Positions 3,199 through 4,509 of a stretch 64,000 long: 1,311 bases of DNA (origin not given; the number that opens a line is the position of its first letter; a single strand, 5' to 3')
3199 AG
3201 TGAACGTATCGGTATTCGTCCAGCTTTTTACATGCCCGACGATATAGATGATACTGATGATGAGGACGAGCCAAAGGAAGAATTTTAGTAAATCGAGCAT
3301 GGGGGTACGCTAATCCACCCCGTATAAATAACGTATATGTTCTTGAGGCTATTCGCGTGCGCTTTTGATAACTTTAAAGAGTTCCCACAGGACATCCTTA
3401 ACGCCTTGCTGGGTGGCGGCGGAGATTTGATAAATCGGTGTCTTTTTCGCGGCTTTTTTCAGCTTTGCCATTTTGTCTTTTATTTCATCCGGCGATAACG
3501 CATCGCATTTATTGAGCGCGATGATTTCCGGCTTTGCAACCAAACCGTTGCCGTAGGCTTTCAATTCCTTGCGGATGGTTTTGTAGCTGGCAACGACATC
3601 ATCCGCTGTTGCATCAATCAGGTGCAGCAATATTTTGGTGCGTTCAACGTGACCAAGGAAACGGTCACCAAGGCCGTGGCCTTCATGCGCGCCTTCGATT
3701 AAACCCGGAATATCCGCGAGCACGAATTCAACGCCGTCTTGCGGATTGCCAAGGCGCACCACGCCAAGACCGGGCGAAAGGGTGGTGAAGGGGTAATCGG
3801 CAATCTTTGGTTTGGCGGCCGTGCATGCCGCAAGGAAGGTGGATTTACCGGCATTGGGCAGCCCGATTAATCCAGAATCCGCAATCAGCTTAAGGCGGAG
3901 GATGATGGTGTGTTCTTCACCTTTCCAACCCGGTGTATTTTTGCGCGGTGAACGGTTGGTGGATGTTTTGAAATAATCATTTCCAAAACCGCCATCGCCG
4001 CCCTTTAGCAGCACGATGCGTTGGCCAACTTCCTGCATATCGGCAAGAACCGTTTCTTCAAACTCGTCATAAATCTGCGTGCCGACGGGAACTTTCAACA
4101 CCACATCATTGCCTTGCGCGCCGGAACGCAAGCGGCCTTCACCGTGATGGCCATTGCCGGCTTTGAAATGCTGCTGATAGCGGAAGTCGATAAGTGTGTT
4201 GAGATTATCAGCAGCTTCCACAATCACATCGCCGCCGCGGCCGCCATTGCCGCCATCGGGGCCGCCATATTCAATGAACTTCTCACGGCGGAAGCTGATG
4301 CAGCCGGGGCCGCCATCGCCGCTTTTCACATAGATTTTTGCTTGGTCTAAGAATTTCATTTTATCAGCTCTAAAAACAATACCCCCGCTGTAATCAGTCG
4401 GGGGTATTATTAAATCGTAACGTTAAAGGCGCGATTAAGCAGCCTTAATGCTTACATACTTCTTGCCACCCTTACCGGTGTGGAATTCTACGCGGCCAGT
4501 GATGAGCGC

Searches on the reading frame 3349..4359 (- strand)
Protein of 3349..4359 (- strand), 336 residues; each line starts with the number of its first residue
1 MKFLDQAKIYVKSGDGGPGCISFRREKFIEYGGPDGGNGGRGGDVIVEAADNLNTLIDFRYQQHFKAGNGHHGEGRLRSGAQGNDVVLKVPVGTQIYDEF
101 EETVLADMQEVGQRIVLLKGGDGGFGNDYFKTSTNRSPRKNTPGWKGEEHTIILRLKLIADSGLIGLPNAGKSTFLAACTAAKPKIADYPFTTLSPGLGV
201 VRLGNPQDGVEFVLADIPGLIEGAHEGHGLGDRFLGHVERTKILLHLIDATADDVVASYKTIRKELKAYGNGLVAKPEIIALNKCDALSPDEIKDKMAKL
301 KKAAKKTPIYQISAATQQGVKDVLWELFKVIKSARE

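Call 11: search_protein_families(library=pfam, proteins=[window:3349-4359:-], max_evalue=0.001)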
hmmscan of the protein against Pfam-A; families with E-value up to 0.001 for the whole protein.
window:3349-4359:- (336 aa): 4 families
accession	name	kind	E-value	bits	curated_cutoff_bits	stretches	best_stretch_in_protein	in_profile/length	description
PF01018.28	GTP1_OBG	-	1.9e-60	203.4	27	1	5-158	2-155/155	GTP1/OBG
PF01926.29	MMR_HSR1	-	5.9e-23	81.6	21.9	1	163-284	3-113/113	50S ribosome-binding GTPase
PF02421.24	FeoB_N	-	2.2e-09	37.5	27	1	164-324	5-153/156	Ferrous iron transport protein B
PF00009.33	GTP_EFTU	-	0.00026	21.1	26.5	0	277-332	123-187/188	Elongation factor Tu GTP binding domain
